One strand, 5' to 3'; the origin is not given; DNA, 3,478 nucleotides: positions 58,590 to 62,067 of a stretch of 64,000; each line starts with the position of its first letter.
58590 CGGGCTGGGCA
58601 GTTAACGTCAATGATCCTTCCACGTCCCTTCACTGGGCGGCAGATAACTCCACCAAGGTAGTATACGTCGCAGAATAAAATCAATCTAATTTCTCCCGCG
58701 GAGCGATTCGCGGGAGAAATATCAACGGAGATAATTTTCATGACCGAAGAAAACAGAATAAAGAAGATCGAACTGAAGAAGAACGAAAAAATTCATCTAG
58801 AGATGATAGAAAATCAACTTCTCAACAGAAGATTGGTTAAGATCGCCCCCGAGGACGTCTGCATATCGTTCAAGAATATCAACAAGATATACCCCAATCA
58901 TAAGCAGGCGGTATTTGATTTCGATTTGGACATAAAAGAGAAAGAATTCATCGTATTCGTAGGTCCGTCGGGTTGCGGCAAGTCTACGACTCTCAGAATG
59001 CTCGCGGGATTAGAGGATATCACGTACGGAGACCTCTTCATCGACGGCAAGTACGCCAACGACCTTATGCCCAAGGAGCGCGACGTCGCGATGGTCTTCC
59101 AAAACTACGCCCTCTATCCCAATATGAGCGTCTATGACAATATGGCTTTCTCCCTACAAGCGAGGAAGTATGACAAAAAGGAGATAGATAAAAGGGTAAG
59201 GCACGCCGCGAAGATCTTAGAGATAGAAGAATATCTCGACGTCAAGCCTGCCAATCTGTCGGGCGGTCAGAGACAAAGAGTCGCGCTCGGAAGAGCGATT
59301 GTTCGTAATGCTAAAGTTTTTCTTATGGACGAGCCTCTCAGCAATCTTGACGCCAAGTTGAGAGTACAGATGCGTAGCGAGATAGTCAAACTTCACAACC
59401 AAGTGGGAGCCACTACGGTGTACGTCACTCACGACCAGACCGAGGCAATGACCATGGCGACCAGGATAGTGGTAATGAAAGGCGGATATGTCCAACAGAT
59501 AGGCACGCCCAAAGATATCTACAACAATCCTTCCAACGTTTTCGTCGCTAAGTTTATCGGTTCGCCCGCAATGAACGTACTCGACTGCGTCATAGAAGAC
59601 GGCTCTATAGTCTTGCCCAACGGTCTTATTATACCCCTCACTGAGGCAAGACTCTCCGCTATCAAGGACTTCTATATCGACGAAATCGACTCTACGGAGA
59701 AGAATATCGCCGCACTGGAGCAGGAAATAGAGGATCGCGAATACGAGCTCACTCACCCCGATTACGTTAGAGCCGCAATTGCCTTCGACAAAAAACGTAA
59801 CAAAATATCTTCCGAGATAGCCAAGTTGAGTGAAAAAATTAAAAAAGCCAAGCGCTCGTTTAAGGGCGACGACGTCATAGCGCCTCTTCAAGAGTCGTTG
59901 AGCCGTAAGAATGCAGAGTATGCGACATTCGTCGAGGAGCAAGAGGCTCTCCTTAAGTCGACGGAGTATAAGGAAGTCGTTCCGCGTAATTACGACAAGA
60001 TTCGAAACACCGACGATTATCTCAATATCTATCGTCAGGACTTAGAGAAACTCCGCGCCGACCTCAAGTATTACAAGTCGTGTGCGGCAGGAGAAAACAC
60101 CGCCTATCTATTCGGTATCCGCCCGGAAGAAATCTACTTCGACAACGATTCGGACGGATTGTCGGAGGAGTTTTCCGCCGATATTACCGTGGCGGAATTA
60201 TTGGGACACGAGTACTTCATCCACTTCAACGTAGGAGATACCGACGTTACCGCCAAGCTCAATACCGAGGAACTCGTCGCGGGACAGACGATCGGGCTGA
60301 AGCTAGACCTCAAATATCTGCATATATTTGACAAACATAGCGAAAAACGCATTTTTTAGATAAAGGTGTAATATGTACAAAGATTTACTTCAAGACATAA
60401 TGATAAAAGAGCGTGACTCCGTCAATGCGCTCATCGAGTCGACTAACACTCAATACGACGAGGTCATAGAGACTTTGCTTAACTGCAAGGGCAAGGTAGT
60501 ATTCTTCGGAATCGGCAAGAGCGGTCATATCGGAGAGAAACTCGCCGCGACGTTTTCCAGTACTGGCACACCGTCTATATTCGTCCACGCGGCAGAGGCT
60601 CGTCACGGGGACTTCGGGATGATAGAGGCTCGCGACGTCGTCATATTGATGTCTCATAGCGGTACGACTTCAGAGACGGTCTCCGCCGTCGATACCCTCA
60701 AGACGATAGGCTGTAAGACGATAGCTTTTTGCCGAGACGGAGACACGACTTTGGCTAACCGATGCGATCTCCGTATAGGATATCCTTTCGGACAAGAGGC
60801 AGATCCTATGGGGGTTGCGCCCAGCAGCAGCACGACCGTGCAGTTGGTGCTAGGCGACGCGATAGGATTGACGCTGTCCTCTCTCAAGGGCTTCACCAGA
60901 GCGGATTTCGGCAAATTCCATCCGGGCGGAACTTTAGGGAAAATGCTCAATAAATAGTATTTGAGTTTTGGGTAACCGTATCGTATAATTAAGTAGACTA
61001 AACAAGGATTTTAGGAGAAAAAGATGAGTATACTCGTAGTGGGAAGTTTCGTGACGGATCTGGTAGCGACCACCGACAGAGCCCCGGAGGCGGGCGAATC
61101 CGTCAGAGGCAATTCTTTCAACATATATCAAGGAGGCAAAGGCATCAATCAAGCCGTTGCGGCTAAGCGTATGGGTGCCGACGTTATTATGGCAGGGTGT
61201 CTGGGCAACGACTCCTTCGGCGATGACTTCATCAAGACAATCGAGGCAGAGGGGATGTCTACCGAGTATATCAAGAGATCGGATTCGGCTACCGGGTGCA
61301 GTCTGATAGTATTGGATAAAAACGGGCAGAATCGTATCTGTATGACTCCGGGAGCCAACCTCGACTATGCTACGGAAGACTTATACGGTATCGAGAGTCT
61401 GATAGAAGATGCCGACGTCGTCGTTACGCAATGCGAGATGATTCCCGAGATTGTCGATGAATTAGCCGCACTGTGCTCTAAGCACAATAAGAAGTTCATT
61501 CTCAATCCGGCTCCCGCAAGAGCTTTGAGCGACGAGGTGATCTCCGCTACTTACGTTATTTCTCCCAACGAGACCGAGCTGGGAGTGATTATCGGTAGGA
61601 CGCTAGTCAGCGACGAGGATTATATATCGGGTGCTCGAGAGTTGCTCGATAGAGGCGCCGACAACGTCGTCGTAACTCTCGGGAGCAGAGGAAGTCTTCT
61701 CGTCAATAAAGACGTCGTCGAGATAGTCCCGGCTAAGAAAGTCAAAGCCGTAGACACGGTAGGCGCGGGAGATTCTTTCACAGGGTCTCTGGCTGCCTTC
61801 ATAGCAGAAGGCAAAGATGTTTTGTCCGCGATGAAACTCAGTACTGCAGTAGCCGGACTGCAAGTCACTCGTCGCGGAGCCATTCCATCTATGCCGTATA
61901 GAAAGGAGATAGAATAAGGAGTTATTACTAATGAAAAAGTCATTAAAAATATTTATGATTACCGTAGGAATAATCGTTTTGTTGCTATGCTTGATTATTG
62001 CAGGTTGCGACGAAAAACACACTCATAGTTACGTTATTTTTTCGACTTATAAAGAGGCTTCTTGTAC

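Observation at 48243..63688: Candidate Gram-positive D-arabinan/D-arabinose utilisation locus (GH172 + A5P isomerase + pentose kinase + ABC importer)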

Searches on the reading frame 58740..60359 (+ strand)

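Call 3: search_protein_families(library=pfam, proteins=[window:58740-60359:+], max_evalue=0.01)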
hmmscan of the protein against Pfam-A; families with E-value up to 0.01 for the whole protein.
window:58740-60359:+ (539 aa): 10 families
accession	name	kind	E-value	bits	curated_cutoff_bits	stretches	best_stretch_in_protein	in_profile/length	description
PF00005.33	ABC_tran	-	3.1e-30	106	25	1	60-200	3-136/137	ABC transporter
PF17912.7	OB_MalK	-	1.1e-07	33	27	1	274-304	1-32/53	MalK OB fold domain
PF03215.21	Rad17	-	3.5e-06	27.5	23.8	1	58-164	35-140/186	Rad17 P-loop domain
PF13304.12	AAA_21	-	3.1e-05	24.6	27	0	70-98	1-26/304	AAA domain, putative AbiEii toxin, Type IV TA system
PF02463.25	SMC_N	-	8.6e-05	22.5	40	1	67-245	23-213/220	RecF/RecN/SMC N terminal domain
PF08402.16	TOBE_2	-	0.00018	22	21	1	459-530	2-76/76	TOBE domain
PF13401.12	AAA_22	-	0.00027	21.7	27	1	67-113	4-33/130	AAA domain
PF24389.1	ORC-CDC6-like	-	0.0034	16.6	27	0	64-88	28-52/571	ORC-CDC6-like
PF03193.22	RsgA_GTPase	-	0.005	17.1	30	0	64-94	103-132/174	RsgA GTPase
PF13521.12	AAA_28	-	0.0068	17.1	27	0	71-91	2-22/164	AAA domain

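Call 5: search_protein_families(library=ncbifam, proteins=[window:58740-60359:+], max_evalue=0.001)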
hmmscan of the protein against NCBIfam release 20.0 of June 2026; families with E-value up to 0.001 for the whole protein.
window:58740-60359:+ (539 aa): 187 families (the best 25 are shown)
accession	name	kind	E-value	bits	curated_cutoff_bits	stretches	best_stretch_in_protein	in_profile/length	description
NF008653.0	PRK11650.1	subfamily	1.6e-135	451.7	432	2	41-288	3-250/357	sn-glycerol-3-phosphate ABC transporter ATP-binding protein UgpC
NF008233.0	PRK11000.1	equivalog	4.2e-110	368.1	568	1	42-287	4-248/369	maltose/maltodextrin ABC transporter ATP-binding protein MalK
NF006987.0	PRK09452.1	equivalog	6e-92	308.2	482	1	37-285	13-258/378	spermidine/putrescine ABC transporter ATP-binding protein PotA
TIGR03265.1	PhnT2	equivalog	1.9e-90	303.6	457.7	1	41-288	4-248/353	putative 2-aminoethylphosphonate ABC transporter ATP-binding protein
NF043075.1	MMSYN1_0197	equivalog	2.3e-89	299.7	550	1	42-287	3-246/341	spermidine/putrescine ABC transporter ATP-binding protein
NF040933.2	ABC_arch_GlcV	equivalog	5.8e-88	295.1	450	1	41-310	2-276/357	glucose ABC transporter ATP-binding protein GlcV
TIGR01187.1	potA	subfamily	9.8e-87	291.1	355.6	1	74-285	2-211/325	polyamine ABC transporter ATP-binding protein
NF008513.0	PRK11432.1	equivalog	6.1e-77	258.9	496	1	42-291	7-253/351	ferric ABC transporter ATP-binding protein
NF008621.0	PRK11607.1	equivalog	9.1e-75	251.8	613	1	43-301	21-280/377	putrescine ABC transporter ATP-binding subunit PotG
TIGR00968.1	3a0106s01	subfamily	5e-74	248.8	342.75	1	43-275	2-233/237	sulfate ABC transporter ATP-binding protein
NF040840.2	tungstate_WtpC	equivalog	5.1e-71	239.7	440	1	44-293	4-252/347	tungstate ABC transporter ATP-binding protein WtpC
TIGR03258.1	PhnT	equivalog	6.6e-70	235.9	499.15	1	58-283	24-248/359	2-aminoethylphosphonate ABC transport system ATP-binding subunit PhnT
TIGR01186.1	proV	subfamily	4.2e-68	230.1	326.6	1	55-276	6-233/363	betaine/proline/choline family ABC transporter ATP-binding protein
NF008105.0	PRK10851.1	equivalog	1.8e-64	217.7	502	1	41-290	2-252/362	sulfate/thiosulfate ABC transporter ATP-binding protein CysA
TIGR03415.1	ABC_choXWV_ATP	equivalog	6.4e-53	180.1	483.75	1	58-281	40-271/382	choline ABC transporter ATP-binding protein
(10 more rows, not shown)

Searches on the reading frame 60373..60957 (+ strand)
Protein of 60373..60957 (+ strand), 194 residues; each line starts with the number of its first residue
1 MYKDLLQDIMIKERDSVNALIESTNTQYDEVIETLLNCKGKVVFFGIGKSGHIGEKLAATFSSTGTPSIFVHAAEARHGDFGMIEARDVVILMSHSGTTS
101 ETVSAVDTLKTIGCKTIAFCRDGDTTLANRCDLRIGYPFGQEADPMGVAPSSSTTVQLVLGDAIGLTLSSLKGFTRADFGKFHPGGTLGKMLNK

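Call 3: search_protein_families(library=pfam, proteins=[window:60373-60957:+], max_evalue=0.01)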
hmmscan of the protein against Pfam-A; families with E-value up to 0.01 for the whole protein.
window:60373-60957:+ (194 aa): 2 families
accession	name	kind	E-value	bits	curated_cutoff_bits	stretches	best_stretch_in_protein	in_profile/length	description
PF01380.27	SIS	-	1.8e-25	89.7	25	1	36-164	2-128/131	SIS domain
PF13580.11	SIS_2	-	3.9e-05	24.1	27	1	84-119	101-136/138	SIS domain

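Call 5: search_protein_families(library=ncbifam, proteins=[window:60373-60957:+], max_evalue=0.001)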
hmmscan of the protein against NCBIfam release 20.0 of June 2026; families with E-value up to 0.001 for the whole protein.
window:60373-60957:+ (194 aa): 20 families
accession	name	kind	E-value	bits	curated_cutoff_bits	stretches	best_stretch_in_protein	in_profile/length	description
NF008141.0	PRK10892.1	equivalog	2e-55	188.4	505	1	7-192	17-202/328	arabinose-5-phosphate isomerase KdsD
TIGR00393.1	kpsF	subfamily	2.9e-51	174.6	203.7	1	40-192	1-153/268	KpsF/GutQ family sugar-phosphate isomerase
NF008581.0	PRK11543.1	equivalog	8.3e-49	166.3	481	1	13-193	16-197/321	arabinose-5-phosphate isomerase GutQ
TIGR03127.2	RuMP_HxlB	equivalog_domain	5.9e-09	36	160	1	13-176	7-167/178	6-phospho-3-hexuloisomerase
NF001484.0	PRK00331.1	subfamily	5.9e-09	34.9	381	1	13-174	257-418/601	isomerizing glutamine--fructose-6-phosphate transaminase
NF008458.0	PRK11337.1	equivalog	8.7e-09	34.7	378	1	31-166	134-266/293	MurR/RpiR family transcriptional regulator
TIGR02128.1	G6PI_arch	equivalog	2.5e-08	33.2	213.9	1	26-123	7-103/308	bifunctional phosphoglucose/phosphomannose isomerase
NF003915.0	PRK05441.1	subfamily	2.6e-08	33.3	168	1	84-143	129-188/300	N-acetylmuramic acid 6-phosphate etherase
NF040776.2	AlsR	equivalog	4.2e-08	32.4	400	1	41-166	131-254/279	transcriptional repressor AlsR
TIGR01135.1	glmS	equivalog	8.5e-08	31.1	418.05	1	23-173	274-422/607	glutamine--fructose-6-phosphate transaminase (isomerizing)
NF008590.0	PRK11557.1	equivalog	1.9e-07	30.8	355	1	27-166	121-257/282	MurR/RpiR family transcriptional regulator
NF010701.0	PRK14101.1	equivalog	3.1e-07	29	920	1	19-133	445-561/638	bifunctional transcriptional regulator/glucokinase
NF008451.0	PRK11302.1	subfamily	8.8e-07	28.7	296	1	27-169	117-257/286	transcriptional regulator HexR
NF006422.0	PRK08674.1-1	subfamily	1.6e-06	27.8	317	1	39-120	24-98/302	bifunctional phosphoglucose/phosphomannose isomerase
NF009222.0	PRK12570.1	subfamily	4.5e-06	25.7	255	1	85-142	137-194/307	N-acetylmuramic acid 6-phosphate etherase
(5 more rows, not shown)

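Call 33: search_solved_structures(query=window:60373-60957:+, max_evalue=1e-10, show_alignments=2)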
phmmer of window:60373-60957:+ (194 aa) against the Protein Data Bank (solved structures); distinct sequences matched with E-value up to 1e-10: 4.
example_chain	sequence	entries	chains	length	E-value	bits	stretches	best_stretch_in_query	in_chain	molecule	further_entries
5uqi_A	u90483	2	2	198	2e-57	197.3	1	5-193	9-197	Phosphosugar isomerase | Isomerase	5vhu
2xhz_A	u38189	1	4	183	3.8e-39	137.7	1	7-172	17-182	ARABINOSE 5-PHOSPHATE ISOMERASE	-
3etn_A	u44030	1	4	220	1.3e-30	110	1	6-191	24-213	putative phosphosugar isomerase involved in capsule formation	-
3fxa_A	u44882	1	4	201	3.6e-26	95.4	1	12-194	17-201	SIS domain protein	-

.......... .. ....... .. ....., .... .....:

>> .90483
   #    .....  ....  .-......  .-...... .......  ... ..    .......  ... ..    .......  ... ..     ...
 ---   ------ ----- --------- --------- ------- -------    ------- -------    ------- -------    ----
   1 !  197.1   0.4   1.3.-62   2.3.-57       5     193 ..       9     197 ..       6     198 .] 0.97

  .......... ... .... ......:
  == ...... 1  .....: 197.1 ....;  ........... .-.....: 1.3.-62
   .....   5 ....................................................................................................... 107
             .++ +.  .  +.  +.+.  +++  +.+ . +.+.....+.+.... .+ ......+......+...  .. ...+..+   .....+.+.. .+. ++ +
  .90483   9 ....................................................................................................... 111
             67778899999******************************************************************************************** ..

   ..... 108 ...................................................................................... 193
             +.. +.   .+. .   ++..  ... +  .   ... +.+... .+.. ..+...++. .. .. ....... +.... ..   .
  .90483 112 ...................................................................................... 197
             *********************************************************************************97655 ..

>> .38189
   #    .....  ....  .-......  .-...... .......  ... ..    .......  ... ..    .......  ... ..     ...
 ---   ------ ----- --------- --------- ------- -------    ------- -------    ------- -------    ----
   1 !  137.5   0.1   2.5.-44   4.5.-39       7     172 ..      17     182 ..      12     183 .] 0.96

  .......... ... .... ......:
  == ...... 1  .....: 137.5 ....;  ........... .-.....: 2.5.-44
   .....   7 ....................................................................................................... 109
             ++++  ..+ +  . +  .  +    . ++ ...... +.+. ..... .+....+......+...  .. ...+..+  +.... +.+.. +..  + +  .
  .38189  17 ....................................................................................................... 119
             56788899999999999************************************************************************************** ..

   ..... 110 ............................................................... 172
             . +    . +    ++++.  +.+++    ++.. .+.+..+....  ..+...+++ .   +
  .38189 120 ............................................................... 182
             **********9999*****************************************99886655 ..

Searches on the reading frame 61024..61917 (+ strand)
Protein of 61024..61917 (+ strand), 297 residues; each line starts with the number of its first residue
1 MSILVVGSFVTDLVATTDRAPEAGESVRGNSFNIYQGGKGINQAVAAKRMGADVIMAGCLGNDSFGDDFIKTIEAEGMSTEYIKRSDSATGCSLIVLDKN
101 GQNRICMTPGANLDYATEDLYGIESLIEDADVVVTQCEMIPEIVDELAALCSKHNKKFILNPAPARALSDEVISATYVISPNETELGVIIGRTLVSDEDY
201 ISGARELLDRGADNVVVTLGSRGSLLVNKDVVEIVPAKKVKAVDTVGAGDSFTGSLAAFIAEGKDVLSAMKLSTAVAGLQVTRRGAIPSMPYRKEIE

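Call 3: search_protein_families(library=pfam, proteins=[window:61024-61917:+], max_evalue=0.01)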
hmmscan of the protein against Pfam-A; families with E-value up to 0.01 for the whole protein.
window:61024-61917:+ (297 aa): 4 families
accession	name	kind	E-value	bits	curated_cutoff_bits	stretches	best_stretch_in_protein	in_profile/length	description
PF00294.29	PfkB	-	9.8e-67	225.8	25.8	1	2-291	3-300/302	pfkB family carbohydrate kinase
PF08543.17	Phos_pyr_kin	-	2.1e-13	50.6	27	1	150-274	95-225/246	Phosphomethylpyrimidine kinase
PF25270.1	Khk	-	0.00037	20.2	35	0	175-290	240-355/365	Prokaryotic ketohexokinase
PF01256.23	Carb_kinase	-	0.0014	18.6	27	1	174-270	115-209/242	NAD(P)H-hydrate dehydratase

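Call 5: search_protein_families(library=ncbifam, proteins=[window:61024-61917:+], max_evalue=0.001)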
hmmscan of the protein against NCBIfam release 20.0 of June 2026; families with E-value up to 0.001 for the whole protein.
window:61024-61917:+ (297 aa): 35 families (the best 25 are shown)
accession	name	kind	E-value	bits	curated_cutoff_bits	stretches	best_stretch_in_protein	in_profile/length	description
TIGR02152.1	D_ribokin_bact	equivalog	2.1e-93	312.9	299.65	1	3-297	1-297/298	ribokinase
NF008353.0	PRK11142.1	equivalog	4.6e-74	249.7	341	1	2-297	4-300/307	ribokinase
TIGR03168.1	1-PFK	subfamily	8.2e-39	133.3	216.4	1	14-286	13-288/305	hexose kinase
TIGR03828.1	pfkB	equivalog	3.3e-38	131.5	292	1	12-288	11-290/305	1-phosphofructokinase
NF007068.0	PRK09513.1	equivalog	1.3e-26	93.5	432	1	12-283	15-288/312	1-phosphofructokinase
NF041320.1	pfkB_Halo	equivalog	7.5e-25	87.9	400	1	15-286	15-282/302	1-phosphofructokinase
TIGR04382.1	myo_inos_iolC_N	equivalog_domain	1.5e-24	86.8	300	2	170-297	183-306/309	5-dehydro-2-deoxygluconokinase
TIGR02198.1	rfaE_dom_I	equivalog_domain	2.8e-24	85.8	345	1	2-286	9-302/315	D-glycero-beta-D-manno-heptose-7-phosphate kinase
NF006957.1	PRK09434.1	equivalog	1.3e-19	70.8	450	2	197-295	195-301/302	fructokinase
NF007321.0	PRK09813.1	equivalog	1.9e-18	66.9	247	2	204-285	178-259/261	fructoselysine 6-kinase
NF041134.1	R1P_kin_Thcocales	equivalog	6e-18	65.3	500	1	2-287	2-269/291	ADP-dependent ribose-1-phosphate kinase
NF040938.1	KDG_KDGal_kin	equivalog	6.8e-18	64.8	400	1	194-297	197-300/305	bifunctional 2-dehydro-3-deoxygluconokinase/2-dehydro-3-deoxygalactonokinase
NF007632.0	PRK10294.1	equivalog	7.1e-18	64.9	353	1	34-279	34-284/310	6-phosphofructokinase II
NF008454.0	PRK11316.1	equivalog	1.2e-17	63.7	521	1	3-286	13-300/475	bifunctional D-glycero-beta-D-manno-heptose-7-phosphate kinase/D-glycero-beta-D-manno-heptose 1-phosphate adenylyltransferase HldE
NF053626.1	RibKinHalex1628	equivalog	1.7e-17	63.9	330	1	2-287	3-279/293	ATP-dependent ribose-1-phosphate kinase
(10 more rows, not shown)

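Call 34: search_solved_structures(query=window:61024-61917:+, max_evalue=1e-30, show_alignments=3)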
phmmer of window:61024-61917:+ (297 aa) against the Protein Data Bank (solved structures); distinct sequences matched with E-value up to 1e-30: 13.
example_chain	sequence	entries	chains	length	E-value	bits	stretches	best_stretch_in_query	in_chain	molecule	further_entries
6wjz_A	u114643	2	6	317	3.1e-55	190.8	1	2-296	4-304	Ribokinase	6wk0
5byc_A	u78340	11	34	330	3.6e-55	190.6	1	2-296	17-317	Ribokinase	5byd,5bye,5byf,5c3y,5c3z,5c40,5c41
2fv7_A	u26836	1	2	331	3.7e-55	190.6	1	2-296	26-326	Ribokinase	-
6znx_A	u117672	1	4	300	1.3e-51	178.9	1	3-297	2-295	Ribokinase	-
8cqx_A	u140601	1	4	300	1.8e-51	178.4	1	3-297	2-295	Ribokinase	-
1gqt_A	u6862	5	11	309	2.2e-50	174.9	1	2-297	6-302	RIBOKINASE | PROTEIN (RIBOKINASE)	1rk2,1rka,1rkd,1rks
4x8f_A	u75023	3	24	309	2e-49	171.8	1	3-297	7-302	Ribokinase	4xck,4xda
1vm7_A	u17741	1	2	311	6.8e-48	166.7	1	3-297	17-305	ribokinase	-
3ry7_A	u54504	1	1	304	2.2e-43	152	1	3-296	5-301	Ribokinase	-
5zwy_A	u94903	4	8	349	4.5e-43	150.9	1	3-296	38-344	Ribokinase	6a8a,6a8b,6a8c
11bl_A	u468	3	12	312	9.4e-42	146.6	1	3-297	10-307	Ribokinase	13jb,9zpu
6ilr_A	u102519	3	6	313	6.2e-35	124.2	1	3-296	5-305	Ribokinase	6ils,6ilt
9m8t_A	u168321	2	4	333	4.2e-33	118.2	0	1-188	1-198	Ribokinase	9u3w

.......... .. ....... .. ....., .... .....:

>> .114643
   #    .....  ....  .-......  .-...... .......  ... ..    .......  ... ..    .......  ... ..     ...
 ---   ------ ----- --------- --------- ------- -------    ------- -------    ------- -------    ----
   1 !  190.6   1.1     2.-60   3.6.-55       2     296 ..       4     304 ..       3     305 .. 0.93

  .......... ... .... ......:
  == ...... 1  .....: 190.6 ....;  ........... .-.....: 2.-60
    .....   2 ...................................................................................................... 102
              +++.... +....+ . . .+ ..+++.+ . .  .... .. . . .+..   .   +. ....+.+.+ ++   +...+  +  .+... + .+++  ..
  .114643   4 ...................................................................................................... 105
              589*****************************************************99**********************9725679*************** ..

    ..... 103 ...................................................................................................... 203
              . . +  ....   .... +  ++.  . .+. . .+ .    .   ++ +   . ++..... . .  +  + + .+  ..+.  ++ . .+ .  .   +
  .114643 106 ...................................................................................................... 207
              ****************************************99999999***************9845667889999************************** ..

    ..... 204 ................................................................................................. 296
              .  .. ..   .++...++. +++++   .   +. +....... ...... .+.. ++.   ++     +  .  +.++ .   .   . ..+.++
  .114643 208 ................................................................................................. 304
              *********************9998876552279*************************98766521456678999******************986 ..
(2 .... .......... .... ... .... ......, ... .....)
